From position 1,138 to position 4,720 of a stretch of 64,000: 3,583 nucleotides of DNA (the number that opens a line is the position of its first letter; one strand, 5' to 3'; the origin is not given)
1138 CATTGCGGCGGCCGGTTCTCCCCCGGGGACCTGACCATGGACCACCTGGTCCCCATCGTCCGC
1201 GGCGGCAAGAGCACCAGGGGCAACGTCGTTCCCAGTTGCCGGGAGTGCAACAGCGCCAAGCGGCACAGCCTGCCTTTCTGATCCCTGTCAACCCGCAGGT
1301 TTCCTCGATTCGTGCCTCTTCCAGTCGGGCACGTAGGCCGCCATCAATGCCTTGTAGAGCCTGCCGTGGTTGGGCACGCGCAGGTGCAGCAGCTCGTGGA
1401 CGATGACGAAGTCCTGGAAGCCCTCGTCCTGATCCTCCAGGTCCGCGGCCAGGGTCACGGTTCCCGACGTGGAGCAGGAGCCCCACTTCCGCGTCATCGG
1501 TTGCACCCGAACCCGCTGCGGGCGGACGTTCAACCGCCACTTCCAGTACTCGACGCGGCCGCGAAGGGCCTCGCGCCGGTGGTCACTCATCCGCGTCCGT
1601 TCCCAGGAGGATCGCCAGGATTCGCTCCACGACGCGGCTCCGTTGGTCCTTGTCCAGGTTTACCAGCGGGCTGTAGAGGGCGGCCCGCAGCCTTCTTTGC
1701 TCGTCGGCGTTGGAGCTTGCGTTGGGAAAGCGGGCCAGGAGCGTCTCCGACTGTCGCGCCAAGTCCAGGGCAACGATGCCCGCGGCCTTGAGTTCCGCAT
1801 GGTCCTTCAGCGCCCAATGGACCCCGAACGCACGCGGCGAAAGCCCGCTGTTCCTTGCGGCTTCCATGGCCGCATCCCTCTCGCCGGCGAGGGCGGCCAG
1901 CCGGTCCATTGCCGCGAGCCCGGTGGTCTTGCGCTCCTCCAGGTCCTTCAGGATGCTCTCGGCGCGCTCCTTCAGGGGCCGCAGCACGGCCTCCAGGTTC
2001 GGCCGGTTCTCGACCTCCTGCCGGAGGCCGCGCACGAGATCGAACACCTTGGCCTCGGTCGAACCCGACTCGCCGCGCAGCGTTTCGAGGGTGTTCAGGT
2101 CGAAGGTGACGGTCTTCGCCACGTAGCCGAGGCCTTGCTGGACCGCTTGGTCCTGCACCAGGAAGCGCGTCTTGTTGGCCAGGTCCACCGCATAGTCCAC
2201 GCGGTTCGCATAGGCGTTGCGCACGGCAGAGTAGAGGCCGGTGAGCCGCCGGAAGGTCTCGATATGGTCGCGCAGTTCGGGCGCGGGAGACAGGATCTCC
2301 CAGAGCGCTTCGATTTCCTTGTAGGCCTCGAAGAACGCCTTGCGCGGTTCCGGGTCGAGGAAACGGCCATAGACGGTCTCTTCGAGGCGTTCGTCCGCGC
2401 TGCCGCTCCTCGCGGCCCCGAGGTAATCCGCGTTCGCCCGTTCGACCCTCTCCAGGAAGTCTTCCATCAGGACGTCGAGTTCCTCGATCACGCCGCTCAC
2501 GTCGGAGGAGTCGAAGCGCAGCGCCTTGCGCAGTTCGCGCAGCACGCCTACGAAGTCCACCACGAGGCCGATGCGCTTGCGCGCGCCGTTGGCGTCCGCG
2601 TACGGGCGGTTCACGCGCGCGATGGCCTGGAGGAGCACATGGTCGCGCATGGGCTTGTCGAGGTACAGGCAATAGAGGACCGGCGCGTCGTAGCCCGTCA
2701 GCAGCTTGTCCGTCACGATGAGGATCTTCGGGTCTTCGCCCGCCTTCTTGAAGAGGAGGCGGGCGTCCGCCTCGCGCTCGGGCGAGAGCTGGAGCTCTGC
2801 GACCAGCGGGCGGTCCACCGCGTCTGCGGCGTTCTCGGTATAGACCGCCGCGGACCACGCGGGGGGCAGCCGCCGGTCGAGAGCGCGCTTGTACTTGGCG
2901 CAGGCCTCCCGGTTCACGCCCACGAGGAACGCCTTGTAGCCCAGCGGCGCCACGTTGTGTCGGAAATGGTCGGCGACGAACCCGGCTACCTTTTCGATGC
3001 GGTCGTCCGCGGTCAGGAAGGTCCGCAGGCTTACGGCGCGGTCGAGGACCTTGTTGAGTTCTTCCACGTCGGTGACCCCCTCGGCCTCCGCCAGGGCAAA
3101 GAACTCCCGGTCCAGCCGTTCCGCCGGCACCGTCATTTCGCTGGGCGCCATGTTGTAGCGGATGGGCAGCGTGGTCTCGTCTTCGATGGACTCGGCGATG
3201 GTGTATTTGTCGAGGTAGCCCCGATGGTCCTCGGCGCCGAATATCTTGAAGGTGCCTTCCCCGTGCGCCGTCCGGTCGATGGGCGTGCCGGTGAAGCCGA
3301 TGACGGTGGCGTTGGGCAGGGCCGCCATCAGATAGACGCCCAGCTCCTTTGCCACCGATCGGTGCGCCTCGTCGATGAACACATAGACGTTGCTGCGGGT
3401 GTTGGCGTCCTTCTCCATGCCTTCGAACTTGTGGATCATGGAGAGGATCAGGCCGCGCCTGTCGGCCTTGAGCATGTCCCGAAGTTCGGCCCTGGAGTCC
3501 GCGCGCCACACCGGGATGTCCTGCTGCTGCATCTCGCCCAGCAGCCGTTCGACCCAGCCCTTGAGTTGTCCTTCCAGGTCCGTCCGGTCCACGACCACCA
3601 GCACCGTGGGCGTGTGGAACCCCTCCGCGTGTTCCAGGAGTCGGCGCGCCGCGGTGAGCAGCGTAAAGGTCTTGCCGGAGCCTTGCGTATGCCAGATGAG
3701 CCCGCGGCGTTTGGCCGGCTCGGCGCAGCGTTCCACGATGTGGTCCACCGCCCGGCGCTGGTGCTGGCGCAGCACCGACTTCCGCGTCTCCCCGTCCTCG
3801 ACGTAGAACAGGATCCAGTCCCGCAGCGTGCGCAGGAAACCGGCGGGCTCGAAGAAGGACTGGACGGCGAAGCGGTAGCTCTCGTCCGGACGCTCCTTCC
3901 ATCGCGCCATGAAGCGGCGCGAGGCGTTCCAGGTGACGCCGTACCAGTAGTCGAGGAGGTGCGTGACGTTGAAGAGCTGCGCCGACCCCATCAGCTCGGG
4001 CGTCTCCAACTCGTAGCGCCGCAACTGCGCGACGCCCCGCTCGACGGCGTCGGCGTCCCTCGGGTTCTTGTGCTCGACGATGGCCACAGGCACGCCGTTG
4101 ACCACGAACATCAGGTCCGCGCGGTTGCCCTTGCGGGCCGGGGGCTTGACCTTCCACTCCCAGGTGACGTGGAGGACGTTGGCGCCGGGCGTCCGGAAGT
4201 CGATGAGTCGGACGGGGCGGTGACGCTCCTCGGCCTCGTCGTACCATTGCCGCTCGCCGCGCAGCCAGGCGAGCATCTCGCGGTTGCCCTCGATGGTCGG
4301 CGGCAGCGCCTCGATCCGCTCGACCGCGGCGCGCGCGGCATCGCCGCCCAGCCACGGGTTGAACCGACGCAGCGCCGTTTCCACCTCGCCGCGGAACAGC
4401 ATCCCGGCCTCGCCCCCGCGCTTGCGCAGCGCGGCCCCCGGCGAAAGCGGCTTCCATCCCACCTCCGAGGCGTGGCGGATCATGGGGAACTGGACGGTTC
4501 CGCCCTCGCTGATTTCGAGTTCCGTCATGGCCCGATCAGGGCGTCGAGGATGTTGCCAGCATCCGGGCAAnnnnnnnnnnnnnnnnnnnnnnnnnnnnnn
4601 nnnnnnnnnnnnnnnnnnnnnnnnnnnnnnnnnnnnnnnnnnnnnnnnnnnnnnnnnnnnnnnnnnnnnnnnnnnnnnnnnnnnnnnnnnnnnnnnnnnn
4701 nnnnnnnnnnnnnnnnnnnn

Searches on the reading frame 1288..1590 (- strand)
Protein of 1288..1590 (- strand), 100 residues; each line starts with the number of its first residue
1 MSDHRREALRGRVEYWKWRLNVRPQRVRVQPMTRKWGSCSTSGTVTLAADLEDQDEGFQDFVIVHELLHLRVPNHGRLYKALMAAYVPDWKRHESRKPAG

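Call 3: search_protein_families(library=pfam, proteins=[window:1288-1590:-], max_evalue=0.01)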
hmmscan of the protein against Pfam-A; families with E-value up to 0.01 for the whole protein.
window:1288-1590:- (100 aa): 1 family
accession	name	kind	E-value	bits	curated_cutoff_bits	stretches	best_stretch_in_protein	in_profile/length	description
PF01863.23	YgjP-like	-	3.3e-24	86.5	26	1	6-95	113-202/207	YgjP-like, metallopeptidase domain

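Call 6: search_protein_families(library=padloc, proteins=[window:1288-1590:-], max_evalue=0.01)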
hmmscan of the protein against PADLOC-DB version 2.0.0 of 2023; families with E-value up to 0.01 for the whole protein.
window:1288-1590:- (100 aa): 1 family
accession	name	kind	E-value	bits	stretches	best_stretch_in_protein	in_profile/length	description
PDLC04141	capP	-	0.0097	13.4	1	51-92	59-96/242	capP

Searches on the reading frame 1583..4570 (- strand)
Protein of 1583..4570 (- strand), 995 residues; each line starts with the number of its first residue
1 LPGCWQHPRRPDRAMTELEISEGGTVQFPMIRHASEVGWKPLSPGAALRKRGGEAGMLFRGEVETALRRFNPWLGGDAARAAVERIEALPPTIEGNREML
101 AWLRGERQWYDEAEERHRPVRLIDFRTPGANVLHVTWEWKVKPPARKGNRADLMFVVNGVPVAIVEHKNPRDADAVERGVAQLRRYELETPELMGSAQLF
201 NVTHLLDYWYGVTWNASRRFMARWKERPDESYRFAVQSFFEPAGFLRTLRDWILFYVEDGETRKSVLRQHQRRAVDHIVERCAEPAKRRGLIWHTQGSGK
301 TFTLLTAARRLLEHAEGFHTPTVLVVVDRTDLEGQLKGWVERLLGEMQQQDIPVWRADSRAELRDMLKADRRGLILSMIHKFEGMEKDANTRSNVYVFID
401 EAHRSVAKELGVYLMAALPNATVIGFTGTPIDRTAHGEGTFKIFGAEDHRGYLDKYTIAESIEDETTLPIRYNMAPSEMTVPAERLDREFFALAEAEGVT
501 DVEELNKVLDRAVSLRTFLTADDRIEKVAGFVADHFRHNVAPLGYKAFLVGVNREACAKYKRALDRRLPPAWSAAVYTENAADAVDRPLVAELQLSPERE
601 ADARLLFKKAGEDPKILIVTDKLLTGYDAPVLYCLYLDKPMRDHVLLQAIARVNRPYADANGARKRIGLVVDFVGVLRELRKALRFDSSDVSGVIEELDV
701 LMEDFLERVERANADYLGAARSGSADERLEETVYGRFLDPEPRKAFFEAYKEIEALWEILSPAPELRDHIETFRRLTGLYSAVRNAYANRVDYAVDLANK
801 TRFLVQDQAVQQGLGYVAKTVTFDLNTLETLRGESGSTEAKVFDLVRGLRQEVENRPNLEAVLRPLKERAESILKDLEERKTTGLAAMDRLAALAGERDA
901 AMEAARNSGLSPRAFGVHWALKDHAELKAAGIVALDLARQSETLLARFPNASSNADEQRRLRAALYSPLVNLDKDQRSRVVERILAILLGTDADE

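Call 3: search_protein_families(library=pfam, proteins=[window:1583-4570:-], max_evalue=0.01)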
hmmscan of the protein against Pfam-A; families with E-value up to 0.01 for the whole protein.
window:1583-4570:- (995 aa): 7 families
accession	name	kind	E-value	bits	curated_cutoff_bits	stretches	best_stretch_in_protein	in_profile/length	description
PF18766.7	SWI2_SNF2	-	3.7e-57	193.9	26.7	1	270-496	1-214/221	SWI2/SNF2 ATPase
PF04851.21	ResIII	-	7.2e-24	85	22.5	1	266-431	3-163/164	Type III restriction enzyme, res subunit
PF04313.20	HSDR_N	-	8.8e-22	78.4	25.1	1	20-202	2-181/198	Type I restriction enzyme R protein N terminus (HSDR_N)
PF22679.2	T1R_D3-like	-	1.4e-16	61.8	27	1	609-673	95-156/158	Type I restriction enzyme subunit R domain 3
PF13191.12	AAA_16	-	3.5e-07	31.3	32.6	1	266-405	3-144/167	AAA ATPase domain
PF00270.35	DEAD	-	1.7e-05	25.1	26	1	269-433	2-162/167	DEAD/DEAH box helicase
PF00176.29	SNF2-rel_dom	-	0.0024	17.5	24.9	1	270-434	1-167/290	SNF2-related domain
